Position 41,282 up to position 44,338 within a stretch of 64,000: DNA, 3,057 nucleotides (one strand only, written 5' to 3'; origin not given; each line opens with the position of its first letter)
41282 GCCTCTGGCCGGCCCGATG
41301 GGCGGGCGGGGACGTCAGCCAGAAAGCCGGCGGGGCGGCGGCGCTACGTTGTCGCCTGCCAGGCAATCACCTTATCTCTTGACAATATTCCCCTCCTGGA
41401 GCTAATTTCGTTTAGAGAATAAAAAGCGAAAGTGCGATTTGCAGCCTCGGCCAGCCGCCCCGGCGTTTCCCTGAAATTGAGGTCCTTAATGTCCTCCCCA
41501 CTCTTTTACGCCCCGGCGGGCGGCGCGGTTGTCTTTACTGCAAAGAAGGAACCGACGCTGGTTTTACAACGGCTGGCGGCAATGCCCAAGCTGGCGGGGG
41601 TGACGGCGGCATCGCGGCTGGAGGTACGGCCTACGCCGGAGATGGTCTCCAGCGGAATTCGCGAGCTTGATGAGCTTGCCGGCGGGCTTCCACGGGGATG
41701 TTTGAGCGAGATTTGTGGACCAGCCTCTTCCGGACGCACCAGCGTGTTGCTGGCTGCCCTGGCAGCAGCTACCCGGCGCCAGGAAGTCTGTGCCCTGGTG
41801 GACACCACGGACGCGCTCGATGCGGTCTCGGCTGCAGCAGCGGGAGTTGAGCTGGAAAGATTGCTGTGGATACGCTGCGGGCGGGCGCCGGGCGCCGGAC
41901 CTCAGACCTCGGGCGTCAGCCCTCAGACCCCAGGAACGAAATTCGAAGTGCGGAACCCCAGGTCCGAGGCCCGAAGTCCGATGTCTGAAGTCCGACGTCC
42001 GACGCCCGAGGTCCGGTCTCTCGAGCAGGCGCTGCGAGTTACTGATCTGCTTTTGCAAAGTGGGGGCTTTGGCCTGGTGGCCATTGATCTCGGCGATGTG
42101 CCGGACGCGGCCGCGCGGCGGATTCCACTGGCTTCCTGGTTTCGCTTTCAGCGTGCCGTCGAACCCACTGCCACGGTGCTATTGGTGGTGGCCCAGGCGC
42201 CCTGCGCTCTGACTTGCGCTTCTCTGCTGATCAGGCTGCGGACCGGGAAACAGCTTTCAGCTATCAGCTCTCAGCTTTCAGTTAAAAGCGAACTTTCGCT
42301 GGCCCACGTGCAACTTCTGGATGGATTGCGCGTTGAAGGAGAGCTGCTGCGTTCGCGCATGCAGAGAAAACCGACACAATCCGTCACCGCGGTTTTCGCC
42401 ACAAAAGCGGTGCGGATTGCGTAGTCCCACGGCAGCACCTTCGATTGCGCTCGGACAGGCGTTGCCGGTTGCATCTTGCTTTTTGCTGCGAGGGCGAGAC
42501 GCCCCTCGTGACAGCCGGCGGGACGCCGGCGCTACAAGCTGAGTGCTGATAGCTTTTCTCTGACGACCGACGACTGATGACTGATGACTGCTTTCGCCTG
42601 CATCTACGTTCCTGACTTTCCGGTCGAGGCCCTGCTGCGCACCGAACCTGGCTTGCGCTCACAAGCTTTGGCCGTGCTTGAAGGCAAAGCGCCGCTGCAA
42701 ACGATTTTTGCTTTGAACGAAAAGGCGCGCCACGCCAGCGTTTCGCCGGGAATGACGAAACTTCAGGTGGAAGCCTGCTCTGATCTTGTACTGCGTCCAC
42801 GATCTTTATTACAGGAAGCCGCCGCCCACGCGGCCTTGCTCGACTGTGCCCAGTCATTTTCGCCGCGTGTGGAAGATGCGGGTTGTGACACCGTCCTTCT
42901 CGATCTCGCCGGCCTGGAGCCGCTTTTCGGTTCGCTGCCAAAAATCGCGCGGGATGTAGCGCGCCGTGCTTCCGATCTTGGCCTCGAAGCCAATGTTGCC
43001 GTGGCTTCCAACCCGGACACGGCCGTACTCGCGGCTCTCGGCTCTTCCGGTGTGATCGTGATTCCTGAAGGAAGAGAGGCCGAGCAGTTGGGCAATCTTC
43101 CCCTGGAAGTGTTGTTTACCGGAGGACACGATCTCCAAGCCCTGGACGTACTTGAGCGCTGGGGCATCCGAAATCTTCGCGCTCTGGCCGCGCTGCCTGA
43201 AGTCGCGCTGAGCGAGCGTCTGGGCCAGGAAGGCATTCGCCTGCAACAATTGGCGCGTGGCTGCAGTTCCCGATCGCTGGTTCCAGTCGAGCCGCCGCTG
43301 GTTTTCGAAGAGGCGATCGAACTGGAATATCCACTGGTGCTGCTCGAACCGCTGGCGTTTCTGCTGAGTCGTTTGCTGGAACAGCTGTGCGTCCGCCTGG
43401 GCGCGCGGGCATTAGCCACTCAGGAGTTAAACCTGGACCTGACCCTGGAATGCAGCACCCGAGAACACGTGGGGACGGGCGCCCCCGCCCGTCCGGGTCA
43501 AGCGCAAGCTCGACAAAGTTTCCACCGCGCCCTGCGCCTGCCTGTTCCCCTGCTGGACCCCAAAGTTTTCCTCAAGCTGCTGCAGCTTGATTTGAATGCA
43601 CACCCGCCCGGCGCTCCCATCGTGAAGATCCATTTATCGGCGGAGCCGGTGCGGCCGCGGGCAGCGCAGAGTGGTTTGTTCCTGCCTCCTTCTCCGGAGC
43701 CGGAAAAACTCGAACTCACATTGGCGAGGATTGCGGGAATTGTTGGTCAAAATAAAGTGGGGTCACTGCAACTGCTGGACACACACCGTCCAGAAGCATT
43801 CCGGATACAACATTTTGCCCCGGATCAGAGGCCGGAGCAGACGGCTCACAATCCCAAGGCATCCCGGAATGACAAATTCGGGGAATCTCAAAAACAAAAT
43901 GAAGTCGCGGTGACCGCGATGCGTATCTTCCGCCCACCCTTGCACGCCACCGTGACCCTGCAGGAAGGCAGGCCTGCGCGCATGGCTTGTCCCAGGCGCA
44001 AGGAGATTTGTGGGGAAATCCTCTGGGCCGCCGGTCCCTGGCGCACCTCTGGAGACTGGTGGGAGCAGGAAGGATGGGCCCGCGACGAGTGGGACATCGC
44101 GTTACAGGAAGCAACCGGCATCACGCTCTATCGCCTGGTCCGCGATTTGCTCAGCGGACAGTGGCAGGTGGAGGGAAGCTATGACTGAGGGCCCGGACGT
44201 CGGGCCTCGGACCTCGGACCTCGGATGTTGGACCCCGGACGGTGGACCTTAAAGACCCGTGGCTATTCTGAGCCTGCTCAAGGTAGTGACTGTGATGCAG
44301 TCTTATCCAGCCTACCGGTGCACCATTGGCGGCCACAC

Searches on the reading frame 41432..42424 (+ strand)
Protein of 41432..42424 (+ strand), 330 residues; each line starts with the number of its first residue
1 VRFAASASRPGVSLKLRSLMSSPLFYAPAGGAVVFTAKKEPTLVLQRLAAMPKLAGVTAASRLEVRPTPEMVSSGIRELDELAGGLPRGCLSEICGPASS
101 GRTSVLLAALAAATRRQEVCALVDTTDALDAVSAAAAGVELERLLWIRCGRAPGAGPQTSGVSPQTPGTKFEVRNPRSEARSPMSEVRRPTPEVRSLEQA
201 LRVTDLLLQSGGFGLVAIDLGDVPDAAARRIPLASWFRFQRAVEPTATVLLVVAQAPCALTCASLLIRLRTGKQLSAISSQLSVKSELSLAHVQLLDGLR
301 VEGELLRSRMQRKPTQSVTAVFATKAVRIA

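Call 53: search_protein_families(library=pfam, proteins=[window:41432-42424:+], max_evalue=0.00001)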
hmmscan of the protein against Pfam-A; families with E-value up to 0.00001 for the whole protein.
window:41432-42424:+ (330 aa): 1 family
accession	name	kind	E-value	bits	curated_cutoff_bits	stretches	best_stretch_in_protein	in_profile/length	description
PF00154.27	RecA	-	6e-15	55.8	27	1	70-145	31-108/262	recA bacterial DNA recombination protein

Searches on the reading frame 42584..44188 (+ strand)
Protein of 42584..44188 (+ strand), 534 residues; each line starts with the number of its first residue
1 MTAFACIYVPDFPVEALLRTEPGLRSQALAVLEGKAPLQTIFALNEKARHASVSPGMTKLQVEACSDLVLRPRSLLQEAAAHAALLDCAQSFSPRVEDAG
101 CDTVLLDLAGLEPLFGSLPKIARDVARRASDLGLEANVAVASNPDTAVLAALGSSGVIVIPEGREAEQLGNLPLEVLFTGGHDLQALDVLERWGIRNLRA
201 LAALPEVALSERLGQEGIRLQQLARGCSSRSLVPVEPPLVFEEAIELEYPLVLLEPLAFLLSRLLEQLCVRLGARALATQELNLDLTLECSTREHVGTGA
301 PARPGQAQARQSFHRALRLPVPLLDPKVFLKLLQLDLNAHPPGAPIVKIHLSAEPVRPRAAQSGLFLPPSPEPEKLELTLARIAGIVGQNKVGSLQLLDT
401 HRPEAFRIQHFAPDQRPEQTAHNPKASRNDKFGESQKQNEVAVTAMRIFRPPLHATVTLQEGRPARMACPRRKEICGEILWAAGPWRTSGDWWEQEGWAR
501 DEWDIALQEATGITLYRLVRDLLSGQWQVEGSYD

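Call 53: search_protein_families(library=pfam, proteins=[window:42584-44188:+], max_evalue=0.00001)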
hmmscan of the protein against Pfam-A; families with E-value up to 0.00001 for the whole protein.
window:42584-44188:+ (534 aa): 1 family
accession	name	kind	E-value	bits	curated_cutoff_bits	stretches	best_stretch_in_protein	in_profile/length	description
PF00817.25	IMS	-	3.8e-18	66.2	23.2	1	7-150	1-146/148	impB/mucB/samB family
